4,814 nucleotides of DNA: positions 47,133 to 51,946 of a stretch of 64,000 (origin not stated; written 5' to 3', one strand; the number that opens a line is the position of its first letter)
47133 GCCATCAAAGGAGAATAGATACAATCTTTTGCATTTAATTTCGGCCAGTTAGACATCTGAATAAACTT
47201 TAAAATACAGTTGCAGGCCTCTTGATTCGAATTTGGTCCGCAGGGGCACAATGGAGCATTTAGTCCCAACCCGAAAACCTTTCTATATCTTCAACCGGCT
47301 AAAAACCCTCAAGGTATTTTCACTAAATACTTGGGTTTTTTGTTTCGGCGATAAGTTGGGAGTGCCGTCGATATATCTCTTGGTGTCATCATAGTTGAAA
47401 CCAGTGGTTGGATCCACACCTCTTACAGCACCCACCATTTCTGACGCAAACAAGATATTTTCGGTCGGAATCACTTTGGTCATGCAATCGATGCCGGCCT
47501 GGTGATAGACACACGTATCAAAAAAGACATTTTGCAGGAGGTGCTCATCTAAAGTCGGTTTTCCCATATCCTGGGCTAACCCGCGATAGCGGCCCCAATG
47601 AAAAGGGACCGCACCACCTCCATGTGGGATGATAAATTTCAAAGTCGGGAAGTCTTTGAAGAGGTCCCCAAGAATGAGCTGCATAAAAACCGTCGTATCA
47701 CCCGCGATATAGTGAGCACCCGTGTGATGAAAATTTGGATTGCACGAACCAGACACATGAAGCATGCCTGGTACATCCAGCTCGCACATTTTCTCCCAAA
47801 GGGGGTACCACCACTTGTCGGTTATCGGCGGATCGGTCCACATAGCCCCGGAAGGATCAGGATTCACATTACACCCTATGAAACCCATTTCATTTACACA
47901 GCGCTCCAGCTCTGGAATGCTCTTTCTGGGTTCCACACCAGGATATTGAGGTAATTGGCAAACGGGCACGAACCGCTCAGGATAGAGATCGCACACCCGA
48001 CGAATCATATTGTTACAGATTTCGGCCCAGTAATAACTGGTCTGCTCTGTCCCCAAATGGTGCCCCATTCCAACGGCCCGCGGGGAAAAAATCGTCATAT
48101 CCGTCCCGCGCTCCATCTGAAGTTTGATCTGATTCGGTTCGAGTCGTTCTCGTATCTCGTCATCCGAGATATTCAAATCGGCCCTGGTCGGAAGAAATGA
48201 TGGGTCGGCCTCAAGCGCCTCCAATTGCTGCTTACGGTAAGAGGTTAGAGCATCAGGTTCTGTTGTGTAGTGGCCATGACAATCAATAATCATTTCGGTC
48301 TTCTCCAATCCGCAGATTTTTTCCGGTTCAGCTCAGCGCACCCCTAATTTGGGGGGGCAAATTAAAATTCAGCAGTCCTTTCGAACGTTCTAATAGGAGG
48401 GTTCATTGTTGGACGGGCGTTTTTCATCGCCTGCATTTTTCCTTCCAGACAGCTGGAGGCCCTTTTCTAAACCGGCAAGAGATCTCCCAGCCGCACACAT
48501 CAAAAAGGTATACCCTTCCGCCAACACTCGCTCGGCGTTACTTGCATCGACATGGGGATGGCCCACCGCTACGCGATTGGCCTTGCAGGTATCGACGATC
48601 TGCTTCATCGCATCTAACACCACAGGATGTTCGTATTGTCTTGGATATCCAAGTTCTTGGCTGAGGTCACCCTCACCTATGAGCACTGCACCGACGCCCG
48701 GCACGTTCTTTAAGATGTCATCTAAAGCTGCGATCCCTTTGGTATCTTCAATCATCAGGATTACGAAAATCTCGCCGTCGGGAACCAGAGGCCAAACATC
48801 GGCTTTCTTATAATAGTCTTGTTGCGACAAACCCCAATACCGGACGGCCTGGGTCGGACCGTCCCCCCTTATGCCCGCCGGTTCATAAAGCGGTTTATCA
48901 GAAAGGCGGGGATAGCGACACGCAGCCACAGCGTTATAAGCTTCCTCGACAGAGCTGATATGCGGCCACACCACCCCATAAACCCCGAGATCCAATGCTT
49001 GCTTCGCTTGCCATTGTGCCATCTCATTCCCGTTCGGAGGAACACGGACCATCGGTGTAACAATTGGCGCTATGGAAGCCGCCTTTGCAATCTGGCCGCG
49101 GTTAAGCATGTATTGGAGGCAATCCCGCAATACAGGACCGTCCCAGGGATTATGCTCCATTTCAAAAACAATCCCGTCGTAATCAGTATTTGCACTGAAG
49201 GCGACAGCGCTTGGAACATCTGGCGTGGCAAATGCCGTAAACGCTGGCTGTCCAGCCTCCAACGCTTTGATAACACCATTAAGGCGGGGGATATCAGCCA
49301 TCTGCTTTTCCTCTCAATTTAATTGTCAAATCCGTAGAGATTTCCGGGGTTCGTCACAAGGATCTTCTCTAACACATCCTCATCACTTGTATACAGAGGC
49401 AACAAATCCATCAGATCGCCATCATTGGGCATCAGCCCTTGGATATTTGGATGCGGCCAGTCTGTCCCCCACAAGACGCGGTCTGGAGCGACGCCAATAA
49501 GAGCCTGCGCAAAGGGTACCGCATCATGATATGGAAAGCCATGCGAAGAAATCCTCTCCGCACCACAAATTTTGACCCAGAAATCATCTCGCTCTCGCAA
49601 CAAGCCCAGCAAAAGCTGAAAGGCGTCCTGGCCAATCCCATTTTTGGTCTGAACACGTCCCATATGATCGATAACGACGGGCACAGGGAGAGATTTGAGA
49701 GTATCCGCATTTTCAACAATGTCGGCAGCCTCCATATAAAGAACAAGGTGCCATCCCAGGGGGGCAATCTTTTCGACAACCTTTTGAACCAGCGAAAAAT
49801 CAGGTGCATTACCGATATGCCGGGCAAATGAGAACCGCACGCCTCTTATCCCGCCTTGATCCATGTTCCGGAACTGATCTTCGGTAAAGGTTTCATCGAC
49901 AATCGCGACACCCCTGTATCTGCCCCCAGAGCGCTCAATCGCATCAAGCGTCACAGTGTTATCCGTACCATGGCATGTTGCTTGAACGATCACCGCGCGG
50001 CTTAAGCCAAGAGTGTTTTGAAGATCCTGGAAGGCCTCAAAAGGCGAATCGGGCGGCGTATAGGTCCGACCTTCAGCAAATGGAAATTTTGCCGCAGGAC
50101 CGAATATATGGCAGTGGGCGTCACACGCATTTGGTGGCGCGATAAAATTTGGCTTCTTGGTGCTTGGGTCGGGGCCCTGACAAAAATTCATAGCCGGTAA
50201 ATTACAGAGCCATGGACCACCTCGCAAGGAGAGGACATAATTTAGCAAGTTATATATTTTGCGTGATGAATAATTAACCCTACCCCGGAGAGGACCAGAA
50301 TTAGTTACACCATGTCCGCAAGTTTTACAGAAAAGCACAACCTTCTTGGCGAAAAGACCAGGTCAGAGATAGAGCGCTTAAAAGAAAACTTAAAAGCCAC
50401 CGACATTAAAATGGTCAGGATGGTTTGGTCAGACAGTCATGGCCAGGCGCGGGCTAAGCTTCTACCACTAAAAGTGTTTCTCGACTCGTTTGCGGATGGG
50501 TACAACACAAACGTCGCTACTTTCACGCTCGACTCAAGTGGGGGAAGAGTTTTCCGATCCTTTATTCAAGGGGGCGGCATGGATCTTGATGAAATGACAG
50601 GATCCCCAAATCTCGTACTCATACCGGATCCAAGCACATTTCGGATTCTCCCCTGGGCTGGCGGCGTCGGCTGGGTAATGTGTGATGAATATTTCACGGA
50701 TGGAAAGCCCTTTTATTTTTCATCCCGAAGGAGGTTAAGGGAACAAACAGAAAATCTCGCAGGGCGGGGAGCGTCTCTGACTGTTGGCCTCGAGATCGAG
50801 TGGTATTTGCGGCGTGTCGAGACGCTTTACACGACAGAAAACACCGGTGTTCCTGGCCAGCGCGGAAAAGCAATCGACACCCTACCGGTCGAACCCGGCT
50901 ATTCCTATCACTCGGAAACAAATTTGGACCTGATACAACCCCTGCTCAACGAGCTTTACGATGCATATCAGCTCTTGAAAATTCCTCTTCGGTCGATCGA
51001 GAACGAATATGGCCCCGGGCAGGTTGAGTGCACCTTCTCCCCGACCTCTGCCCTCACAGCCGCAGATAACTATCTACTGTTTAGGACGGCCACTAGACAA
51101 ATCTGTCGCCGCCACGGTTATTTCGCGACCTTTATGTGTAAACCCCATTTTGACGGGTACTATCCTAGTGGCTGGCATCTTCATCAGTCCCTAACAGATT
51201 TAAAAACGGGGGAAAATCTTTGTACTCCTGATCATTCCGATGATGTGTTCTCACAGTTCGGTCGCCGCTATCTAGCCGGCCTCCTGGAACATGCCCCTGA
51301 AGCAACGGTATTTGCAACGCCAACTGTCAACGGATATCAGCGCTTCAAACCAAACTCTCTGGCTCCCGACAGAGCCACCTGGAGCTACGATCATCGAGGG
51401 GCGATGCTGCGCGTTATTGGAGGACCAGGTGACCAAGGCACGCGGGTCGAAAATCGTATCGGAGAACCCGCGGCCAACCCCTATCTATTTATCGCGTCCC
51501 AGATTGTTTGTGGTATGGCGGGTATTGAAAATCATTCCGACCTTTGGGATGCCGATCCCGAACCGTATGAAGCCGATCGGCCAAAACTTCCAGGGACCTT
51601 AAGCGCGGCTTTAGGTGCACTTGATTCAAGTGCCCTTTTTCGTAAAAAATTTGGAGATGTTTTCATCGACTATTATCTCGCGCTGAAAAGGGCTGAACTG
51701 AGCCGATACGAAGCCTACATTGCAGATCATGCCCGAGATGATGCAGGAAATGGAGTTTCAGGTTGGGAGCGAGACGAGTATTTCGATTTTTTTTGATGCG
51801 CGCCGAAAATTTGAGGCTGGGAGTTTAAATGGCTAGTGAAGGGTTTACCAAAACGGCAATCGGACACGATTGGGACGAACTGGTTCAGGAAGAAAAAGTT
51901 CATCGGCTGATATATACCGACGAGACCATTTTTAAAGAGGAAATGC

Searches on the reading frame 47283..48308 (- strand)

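Call 7: search_protein_families(library=pfam, proteins=[window:47283-48308:-], max_evalue=0.001)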
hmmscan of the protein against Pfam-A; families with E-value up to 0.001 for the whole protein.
window:47283-48308:- (341 aa): 1 family
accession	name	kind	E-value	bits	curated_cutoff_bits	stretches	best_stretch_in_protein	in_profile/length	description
PF04909.20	Amidohydro_2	-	2.1e-45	156.1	26.4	1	8-336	1-287/289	Amidohydrolase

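Call 35: search_protein_families(library=ncbifam, proteins=[window:47283-48308:-], max_evalue=0.00001)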
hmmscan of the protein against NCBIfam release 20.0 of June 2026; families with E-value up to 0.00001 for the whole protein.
window:47283-48308:- (341 aa): 0 families

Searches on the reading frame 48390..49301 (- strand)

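Call 7: search_protein_families(library=pfam, proteins=[window:48390-49301:-], max_evalue=0.001)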
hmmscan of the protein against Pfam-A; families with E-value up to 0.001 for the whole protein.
window:48390-49301:- (303 aa): 1 family
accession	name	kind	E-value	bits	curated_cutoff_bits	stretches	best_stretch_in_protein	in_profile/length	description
PF03328.21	HpcH_HpaI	-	2.8e-26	92.6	25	1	29-267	10-209/221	HpcH/HpaI aldolase/citrate lyase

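Call 35: search_protein_families(library=ncbifam, proteins=[window:48390-49301:-], max_evalue=0.00001)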
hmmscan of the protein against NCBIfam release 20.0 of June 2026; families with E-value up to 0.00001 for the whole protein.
window:48390-49301:- (303 aa): 4 families
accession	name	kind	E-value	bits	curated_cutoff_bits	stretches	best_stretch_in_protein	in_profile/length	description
TIGR02311.1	HpaI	equivalog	8.9e-25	87.6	368.8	1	12-269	5-230/249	4-hydroxy-2-oxoheptanedioate aldolase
TIGR03239.1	GarL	equivalog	1.3e-24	87.2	406.75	1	39-269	32-229/249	2-dehydro-3-deoxyglucarate aldolase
NF007849.0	PRK10558.1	equivalog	2.7e-23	82.7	393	1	39-269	39-236/256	2-dehydro-3-deoxyglucarate aldolase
NF007521.0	PRK10128.1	equivalog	4.1e-15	56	441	1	37-268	36-235/267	2-keto-3-deoxy-L-rhamnonate aldolase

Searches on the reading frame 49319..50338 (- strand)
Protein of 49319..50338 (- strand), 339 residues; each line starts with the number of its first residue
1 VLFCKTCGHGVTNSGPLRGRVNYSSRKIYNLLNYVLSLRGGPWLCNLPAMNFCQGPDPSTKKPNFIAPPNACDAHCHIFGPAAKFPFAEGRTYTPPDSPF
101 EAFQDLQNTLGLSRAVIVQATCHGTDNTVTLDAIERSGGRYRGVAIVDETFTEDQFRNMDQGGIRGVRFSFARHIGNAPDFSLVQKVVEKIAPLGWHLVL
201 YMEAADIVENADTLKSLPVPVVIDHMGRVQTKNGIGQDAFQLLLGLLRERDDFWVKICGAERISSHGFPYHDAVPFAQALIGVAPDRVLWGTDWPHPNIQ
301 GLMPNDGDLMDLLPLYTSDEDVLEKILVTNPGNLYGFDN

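Call 7: search_protein_families(library=pfam, proteins=[window:49319-50338:-], max_evalue=0.001)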
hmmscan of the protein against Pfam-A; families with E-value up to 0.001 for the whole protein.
window:49319-50338:- (339 aa): 1 family
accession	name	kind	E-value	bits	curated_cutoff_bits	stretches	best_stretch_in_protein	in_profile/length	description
PF04909.20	Amidohydro_2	-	1.7e-55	189.3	26.4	1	72-337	1-289/289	Amidohydrolase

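Call 35: search_protein_families(library=ncbifam, proteins=[window:49319-50338:-], max_evalue=0.00001)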
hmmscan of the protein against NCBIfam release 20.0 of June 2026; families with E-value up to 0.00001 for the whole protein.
window:49319-50338:- (339 aa): 1 family
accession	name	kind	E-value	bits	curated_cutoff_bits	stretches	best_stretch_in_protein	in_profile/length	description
NF042924.1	SlmHylase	equivalog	5.5e-85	285.1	500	1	51-336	10-297/299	4-sulfomuconolactone hydrolase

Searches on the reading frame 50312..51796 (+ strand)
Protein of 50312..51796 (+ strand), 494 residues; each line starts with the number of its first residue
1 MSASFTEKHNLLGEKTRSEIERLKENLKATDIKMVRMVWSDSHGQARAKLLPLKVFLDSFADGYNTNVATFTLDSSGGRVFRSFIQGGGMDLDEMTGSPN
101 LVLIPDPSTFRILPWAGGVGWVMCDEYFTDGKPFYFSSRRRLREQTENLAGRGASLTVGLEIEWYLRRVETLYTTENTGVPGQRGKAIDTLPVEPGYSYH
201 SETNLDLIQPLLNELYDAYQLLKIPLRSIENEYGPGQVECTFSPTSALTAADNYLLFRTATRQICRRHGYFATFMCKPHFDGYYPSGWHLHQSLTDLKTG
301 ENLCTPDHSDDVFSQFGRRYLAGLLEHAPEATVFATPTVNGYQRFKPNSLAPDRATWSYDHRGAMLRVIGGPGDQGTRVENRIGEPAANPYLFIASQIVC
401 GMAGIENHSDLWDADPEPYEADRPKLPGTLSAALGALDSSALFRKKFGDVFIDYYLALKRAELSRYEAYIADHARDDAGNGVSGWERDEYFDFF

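Call 7: search_protein_families(library=pfam, proteins=[window:50312-51796:+], max_evalue=0.001)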
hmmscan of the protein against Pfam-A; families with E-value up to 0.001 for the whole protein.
window:50312-51796:+ (494 aa): 1 family
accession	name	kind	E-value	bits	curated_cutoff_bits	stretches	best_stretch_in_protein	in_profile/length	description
PF00120.29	Gln-synt_C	-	1.8e-76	257.9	24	1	138-473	4-339/344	Glutamine synthetase, catalytic domain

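Call 35: search_protein_families(library=ncbifam, proteins=[window:50312-51796:+], max_evalue=0.00001)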
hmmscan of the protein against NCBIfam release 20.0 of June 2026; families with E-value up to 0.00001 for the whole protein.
window:50312-51796:+ (494 aa): 4 families
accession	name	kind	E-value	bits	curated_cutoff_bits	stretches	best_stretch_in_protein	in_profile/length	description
TIGR03105.1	gln_synth_III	equivalog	5.8e-60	203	469.6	1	24-476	2-431/435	type III glutamate--ammonia ligase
NF045547.1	GGputSyn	equivalog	8.4e-60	202.7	650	1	21-467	3-431/438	gamma-glutamylputrescine synthetase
TIGR00653.1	GlnA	equivalog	3.1e-58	197.6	429.15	1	22-472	2-454/462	type I glutamate--ammonia ligase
NF007006.0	PRK09469.1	equivalog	3.4e-28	98.4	845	1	239-466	221-454/469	glutamate--ammonia ligase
